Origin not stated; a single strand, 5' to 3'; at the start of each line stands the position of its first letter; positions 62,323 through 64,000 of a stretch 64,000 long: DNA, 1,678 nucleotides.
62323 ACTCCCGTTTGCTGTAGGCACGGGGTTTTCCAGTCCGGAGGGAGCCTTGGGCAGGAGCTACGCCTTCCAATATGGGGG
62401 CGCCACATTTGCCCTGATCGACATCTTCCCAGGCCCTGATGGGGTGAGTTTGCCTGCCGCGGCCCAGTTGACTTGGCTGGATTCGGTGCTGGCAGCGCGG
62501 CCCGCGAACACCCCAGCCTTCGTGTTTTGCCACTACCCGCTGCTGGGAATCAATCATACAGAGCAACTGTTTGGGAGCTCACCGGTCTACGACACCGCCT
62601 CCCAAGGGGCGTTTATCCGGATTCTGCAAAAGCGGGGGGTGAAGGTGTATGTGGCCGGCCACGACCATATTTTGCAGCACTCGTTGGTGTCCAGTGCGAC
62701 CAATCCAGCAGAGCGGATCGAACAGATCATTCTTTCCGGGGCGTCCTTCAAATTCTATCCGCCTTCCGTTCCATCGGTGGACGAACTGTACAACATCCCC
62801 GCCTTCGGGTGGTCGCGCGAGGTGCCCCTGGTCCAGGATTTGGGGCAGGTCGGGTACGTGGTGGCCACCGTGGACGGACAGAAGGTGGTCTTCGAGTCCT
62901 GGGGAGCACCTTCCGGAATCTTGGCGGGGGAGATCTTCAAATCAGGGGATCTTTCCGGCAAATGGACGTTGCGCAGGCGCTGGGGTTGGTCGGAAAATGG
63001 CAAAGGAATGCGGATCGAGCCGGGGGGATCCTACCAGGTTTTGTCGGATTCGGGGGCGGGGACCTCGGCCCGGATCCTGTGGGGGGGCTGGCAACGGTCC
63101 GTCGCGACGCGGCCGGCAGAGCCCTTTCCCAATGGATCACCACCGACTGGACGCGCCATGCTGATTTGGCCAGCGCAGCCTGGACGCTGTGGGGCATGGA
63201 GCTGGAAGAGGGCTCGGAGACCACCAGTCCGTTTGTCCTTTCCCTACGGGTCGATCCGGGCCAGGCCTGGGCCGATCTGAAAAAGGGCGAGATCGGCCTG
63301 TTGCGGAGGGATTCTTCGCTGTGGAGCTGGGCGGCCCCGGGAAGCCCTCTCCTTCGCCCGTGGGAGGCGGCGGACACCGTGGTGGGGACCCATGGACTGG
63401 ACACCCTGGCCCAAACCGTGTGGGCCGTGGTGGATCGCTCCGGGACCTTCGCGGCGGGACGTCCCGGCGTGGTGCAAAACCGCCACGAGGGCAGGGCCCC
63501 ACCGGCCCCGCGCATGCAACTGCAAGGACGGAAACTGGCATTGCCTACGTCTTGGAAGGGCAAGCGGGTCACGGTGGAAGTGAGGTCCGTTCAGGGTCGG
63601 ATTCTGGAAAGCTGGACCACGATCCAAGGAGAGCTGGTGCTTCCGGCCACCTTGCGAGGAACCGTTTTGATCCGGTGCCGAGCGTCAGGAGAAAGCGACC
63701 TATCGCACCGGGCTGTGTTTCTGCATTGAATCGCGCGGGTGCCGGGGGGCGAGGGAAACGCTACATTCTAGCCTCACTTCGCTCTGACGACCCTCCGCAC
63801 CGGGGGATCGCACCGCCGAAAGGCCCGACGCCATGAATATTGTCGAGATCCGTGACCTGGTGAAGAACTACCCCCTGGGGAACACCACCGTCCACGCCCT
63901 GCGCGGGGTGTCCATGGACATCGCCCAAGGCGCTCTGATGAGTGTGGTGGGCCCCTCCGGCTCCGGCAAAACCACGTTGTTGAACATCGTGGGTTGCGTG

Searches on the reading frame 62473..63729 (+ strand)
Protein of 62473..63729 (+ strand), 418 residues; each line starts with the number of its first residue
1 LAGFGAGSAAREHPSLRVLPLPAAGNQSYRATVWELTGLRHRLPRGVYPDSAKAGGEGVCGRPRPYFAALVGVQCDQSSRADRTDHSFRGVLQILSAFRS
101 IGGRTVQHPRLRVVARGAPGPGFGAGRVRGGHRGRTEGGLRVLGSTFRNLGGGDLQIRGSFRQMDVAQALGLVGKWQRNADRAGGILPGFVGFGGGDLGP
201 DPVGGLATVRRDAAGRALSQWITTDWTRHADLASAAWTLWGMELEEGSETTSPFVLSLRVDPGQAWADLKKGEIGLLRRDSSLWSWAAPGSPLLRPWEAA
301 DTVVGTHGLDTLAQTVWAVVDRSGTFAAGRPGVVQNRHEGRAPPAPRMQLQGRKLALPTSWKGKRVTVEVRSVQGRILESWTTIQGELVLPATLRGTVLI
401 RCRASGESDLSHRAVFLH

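Call 54: search_protein_families(library=pfam, proteins=[window:62473-63729:+], max_evalue=1)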
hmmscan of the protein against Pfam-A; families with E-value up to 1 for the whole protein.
window:62473-63729:+ (418 aa): 0 families

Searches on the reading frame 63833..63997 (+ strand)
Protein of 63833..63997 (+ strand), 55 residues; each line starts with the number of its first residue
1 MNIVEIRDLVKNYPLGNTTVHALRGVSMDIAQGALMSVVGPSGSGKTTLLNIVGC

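Call 52: search_protein_families(library=ncbifam, proteins=[window:63833-63997:+], max_evalue=0.1)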
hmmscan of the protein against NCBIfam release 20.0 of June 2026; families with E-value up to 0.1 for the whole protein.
window:63833-63997:+ (55 aa): 189 families (the best 25 are shown)
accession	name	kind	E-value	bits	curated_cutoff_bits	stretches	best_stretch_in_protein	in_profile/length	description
NF007826.0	PRK10535.1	equivalog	3.7e-12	45.3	966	1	3-55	4-56/648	macrolide ABC transporter ATP-binding protein/permease MacB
NF040933.2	ABC_arch_GlcV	equivalog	4.9e-12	45.4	450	1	4-53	3-52/357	glucose ABC transporter ATP-binding protein GlcV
TIGR02211.1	LolD_lipo_ex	equivalog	1.2e-10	41.2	307.75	1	3-54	1-52/221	lipoprotein-releasing ABC transporter ATP-binding protein LolD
NF043078.1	MMSYN1_0168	equivalog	1.3e-10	40.5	800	1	2-50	3-51/649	oligopeptide ABC transporter ATP-binding protein OppF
TIGR02315.1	ABC_phnC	equivalog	2.8e-10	40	266.1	1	3-53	1-48/243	phosphonate ABC transporter ATP-binding protein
NF008639.0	PRK11629.1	equivalog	6.5e-10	38.8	360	1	3-54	6-57/234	lipoprotein-releasing ABC transporter ATP-binding protein LolD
NF008653.0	PRK11650.1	subfamily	1.4e-09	37.5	432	1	1-53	1-50/357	sn-glycerol-3-phosphate ABC transporter ATP-binding protein UgpC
NF038007.1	ABC_ATP_DarD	equivalog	2.3e-09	37.1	375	1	4-54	2-52/218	darobactin export ABC transporter ATP-binding protein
TIGR03608.1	L_ocin_972_ABC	subfamily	2.7e-09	36.8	254.85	1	20-54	11-45/206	putative bacteriocin export ABC transporter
NF043075.1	MMSYN1_0197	equivalog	3.5e-09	36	550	1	2-54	1-49/341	spermidine/putrescine ABC transporter ATP-binding protein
TIGR02982.1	heterocyst_DevA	subfamily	4e-09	36.4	295.8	1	3-55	1-53/220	ABC exporter ATP-binding subunit, DevA family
NF040729.1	ABC_ATP_SaoA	equivalog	4.7e-09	36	360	1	4-53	2-51/248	ABC transporter ATP-binding protein SaoA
TIGR02868.1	CydC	equivalog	5.4e-09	35.2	329.05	1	4-52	335-380/530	thiol reductant ABC exporter subunit CydC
NF008428.0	PRK11264.1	equivalog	5.7e-09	35.6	406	1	1-52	1-48/250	L-cystine ABC transporter ATP-binding protein TcyN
TIGR03265.1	PhnT2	equivalog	6e-09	35.6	457.7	1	3-53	4-50/353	putative 2-aminoethylphosphonate ABC transporter ATP-binding protein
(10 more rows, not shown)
